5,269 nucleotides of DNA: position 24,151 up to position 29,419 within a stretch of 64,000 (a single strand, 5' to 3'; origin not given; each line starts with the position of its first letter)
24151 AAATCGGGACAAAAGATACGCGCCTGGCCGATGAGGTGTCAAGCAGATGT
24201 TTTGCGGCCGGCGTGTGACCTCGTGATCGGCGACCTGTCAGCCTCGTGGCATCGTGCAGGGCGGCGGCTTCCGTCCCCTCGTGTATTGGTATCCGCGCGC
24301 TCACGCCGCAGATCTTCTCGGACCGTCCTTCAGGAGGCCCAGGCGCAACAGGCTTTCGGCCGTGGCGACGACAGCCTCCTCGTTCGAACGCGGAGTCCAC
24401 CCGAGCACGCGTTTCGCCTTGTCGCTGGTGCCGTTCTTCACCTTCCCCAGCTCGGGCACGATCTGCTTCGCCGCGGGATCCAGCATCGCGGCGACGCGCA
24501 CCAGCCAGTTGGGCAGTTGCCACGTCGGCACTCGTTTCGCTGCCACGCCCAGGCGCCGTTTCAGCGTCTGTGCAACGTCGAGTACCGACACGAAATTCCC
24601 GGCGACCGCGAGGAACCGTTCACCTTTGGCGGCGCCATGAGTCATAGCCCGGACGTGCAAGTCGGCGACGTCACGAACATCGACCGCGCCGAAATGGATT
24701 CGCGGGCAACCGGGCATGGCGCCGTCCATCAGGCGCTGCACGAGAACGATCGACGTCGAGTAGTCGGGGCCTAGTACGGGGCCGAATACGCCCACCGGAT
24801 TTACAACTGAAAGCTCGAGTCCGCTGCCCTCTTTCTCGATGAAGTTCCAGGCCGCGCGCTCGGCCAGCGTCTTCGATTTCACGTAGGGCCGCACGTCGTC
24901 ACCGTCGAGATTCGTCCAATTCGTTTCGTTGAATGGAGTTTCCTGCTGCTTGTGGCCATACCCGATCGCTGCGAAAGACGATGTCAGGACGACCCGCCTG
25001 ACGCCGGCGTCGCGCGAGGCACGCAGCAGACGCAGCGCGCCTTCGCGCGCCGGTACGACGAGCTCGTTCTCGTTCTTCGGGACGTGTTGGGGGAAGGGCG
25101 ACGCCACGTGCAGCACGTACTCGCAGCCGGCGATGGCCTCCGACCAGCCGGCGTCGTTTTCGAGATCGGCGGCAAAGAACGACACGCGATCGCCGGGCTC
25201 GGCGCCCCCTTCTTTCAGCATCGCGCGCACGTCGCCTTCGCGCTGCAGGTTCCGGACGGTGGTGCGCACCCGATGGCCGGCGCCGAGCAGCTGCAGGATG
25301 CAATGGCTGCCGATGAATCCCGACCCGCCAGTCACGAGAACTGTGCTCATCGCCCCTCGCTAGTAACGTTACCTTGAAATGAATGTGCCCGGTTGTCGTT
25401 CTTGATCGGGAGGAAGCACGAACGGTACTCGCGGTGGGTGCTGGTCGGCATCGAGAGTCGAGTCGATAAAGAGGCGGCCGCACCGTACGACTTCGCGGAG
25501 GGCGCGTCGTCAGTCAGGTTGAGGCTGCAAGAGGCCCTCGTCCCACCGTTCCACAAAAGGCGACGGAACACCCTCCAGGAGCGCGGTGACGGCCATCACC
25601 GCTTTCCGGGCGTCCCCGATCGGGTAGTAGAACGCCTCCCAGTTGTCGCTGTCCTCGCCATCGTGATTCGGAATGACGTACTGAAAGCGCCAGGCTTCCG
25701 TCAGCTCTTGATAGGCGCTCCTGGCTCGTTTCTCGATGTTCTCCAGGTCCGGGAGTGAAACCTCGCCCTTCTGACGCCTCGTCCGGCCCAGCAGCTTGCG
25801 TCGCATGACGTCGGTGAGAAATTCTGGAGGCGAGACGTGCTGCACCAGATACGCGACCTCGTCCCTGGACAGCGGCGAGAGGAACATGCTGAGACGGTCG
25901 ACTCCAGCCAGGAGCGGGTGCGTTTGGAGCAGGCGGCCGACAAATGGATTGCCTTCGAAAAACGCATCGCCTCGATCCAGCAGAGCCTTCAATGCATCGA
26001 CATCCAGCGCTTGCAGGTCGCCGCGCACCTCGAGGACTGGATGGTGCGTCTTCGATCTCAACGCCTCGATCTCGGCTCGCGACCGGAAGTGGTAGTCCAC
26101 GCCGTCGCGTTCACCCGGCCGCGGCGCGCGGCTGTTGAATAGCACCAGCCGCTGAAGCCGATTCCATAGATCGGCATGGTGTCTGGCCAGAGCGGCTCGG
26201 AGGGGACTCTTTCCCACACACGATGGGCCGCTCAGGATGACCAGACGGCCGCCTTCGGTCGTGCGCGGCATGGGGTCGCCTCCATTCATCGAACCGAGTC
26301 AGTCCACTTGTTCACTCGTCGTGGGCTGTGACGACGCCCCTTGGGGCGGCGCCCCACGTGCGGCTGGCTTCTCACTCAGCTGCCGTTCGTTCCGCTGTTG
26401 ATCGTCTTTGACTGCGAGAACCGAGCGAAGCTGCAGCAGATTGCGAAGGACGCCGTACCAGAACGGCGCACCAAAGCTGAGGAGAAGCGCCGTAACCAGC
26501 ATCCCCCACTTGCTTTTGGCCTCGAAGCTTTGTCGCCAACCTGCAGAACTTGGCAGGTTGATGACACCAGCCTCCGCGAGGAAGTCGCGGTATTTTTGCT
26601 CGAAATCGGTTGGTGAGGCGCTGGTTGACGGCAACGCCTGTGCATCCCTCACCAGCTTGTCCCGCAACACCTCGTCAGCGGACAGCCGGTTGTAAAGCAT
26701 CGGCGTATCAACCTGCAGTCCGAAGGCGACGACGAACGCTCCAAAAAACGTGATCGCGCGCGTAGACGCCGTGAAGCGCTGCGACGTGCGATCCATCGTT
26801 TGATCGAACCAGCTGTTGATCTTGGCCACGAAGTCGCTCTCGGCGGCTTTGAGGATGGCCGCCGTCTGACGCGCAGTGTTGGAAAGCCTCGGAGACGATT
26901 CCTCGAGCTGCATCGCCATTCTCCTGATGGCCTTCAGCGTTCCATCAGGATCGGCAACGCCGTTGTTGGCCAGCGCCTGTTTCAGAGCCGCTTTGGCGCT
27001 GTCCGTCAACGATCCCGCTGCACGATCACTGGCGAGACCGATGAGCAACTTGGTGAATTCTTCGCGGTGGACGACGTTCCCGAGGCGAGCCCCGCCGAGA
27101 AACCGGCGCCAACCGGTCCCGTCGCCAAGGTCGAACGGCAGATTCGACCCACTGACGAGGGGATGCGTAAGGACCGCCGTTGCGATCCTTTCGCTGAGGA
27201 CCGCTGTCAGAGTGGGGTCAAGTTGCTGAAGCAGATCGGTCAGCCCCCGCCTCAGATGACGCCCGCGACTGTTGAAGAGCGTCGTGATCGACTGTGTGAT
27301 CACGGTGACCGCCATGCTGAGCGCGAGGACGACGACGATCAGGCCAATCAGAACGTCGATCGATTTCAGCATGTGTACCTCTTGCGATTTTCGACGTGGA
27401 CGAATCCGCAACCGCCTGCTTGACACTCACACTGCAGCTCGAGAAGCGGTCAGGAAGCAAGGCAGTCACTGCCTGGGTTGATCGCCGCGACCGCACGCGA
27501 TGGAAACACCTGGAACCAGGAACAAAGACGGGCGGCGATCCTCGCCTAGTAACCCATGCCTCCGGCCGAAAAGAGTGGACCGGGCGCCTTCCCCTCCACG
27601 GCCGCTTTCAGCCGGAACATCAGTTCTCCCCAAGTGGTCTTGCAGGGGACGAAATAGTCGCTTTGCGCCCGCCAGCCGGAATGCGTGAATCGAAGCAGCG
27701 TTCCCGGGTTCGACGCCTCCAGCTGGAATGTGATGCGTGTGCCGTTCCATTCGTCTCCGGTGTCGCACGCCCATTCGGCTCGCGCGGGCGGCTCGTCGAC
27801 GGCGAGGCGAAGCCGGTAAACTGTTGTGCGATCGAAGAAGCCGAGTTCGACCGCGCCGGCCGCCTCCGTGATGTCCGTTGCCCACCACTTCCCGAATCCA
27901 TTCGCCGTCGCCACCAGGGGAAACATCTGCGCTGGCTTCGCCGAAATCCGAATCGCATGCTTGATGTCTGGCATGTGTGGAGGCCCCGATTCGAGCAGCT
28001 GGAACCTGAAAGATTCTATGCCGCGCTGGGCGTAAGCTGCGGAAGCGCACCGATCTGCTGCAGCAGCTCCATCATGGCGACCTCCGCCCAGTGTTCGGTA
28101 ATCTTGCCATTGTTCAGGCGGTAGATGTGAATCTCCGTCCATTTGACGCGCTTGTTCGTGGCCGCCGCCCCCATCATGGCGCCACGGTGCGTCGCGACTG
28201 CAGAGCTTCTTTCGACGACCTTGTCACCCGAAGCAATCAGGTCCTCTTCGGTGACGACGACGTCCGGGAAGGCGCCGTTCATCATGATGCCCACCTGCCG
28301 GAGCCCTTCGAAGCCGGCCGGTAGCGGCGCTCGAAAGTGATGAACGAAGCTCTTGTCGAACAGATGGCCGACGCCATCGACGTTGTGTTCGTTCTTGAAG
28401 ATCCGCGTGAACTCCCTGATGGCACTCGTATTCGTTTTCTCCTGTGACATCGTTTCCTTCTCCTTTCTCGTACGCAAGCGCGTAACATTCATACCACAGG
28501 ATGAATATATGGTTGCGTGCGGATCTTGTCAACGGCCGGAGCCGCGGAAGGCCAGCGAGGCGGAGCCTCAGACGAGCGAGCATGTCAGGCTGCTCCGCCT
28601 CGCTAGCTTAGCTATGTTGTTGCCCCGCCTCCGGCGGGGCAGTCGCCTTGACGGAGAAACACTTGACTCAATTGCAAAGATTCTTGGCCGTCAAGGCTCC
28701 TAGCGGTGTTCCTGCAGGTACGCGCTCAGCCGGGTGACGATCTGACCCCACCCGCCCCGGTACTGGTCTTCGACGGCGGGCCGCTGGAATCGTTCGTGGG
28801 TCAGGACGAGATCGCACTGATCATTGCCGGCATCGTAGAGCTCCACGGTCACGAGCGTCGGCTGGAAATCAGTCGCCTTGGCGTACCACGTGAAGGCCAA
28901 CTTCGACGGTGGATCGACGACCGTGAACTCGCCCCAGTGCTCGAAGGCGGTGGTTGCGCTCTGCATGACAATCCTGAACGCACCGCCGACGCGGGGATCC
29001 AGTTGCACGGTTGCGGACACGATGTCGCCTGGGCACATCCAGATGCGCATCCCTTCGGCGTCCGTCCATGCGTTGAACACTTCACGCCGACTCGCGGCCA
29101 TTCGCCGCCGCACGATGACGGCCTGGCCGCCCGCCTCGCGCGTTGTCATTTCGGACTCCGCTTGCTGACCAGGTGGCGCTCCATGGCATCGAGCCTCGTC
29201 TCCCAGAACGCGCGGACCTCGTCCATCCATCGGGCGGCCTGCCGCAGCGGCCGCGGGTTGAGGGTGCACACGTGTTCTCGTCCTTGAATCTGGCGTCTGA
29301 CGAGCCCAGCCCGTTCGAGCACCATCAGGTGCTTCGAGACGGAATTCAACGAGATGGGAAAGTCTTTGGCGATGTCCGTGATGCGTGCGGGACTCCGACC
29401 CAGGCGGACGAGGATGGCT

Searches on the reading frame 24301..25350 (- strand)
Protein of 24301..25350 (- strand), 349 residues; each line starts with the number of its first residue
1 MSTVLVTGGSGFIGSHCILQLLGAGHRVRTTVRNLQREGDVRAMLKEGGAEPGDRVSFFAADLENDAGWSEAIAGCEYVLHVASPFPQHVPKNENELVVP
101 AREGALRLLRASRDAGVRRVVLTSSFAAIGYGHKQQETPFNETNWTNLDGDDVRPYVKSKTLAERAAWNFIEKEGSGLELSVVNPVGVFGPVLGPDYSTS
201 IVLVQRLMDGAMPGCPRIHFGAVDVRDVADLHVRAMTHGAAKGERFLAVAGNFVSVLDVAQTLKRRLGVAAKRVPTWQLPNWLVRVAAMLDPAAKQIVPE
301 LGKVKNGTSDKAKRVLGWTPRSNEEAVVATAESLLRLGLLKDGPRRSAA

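Call 43: search_protein_families(library=pfam, proteins=[window:24301-25350:-], max_evalue=0.001)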
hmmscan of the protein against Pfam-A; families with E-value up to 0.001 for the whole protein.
window:24301-25350:- (349 aa): 9 families
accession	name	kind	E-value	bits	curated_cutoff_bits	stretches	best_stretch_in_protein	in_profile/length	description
PF01370.27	Epimerase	-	1.6e-24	87.1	20.9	1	4-243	1-234/240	NAD dependent epimerase/dehydratase family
PF01073.25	3Beta_HSD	-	1.6e-17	63.9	22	1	5-237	1-230/280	3-beta hydroxysteroid dehydrogenase/isomerase family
PF16363.11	GDP_Man_Dehyd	-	3.4e-17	63.4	27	1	5-328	1-329/332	GDP-mannose 4,6 dehydratase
PF13460.12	NAD_binding_10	-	6.3e-13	49.4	27.2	1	8-187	1-145/184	NAD(P)H-binding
PF05368.20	NmrA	-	5.7e-10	39.7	27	1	2-124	3-106/298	NmrA-like family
PF02719.21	Polysacc_synt_2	-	3.9e-07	30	20.2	1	4-125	1-128/293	Polysaccharide biosynthesis protein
PF07993.18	NAD_binding_4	-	9.9e-06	25.3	20.1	1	6-190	1-209/258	Male sterility protein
PF08659.16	KR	-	0.00028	21.3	22.6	0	3-134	2-144/180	KR domain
PF00106.31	adh_short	-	0.0005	20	26.6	1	3-76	2-71/195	short chain dehydrogenase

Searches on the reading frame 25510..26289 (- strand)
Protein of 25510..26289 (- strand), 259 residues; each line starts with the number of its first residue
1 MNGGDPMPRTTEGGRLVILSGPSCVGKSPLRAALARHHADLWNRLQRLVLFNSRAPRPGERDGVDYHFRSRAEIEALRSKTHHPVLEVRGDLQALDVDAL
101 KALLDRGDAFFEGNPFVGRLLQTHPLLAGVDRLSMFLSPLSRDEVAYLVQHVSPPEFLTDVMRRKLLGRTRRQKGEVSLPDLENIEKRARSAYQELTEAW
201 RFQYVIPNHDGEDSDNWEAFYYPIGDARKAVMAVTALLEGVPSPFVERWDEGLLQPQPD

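Call 43: search_protein_families(library=pfam, proteins=[window:25510-26289:-], max_evalue=0.001)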
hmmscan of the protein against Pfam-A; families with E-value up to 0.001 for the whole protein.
window:25510-26289:- (259 aa): 1 family
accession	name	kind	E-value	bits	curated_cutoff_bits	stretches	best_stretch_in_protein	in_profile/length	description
PF00625.27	Guanylate_kin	-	1.1e-09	38.7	25.2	1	14-80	2-65/182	Guanylate kinase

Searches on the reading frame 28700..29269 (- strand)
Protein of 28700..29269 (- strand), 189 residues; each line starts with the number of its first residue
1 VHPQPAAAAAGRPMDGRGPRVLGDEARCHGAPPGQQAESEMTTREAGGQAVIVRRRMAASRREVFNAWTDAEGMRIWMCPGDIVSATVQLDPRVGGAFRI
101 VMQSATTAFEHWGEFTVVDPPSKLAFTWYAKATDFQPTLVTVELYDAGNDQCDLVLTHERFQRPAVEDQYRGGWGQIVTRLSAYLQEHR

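Call 43: search_protein_families(library=pfam, proteins=[window:28700-29269:-], max_evalue=0.001)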
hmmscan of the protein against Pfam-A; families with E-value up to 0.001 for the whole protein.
window:28700-29269:- (189 aa): 1 family
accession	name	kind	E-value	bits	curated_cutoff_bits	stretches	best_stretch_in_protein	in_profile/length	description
PF08327.17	AHSA1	-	7e-24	84.9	22.1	1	59-186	2-125/125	Activator of Hsp90 ATPase homolog 1-like protein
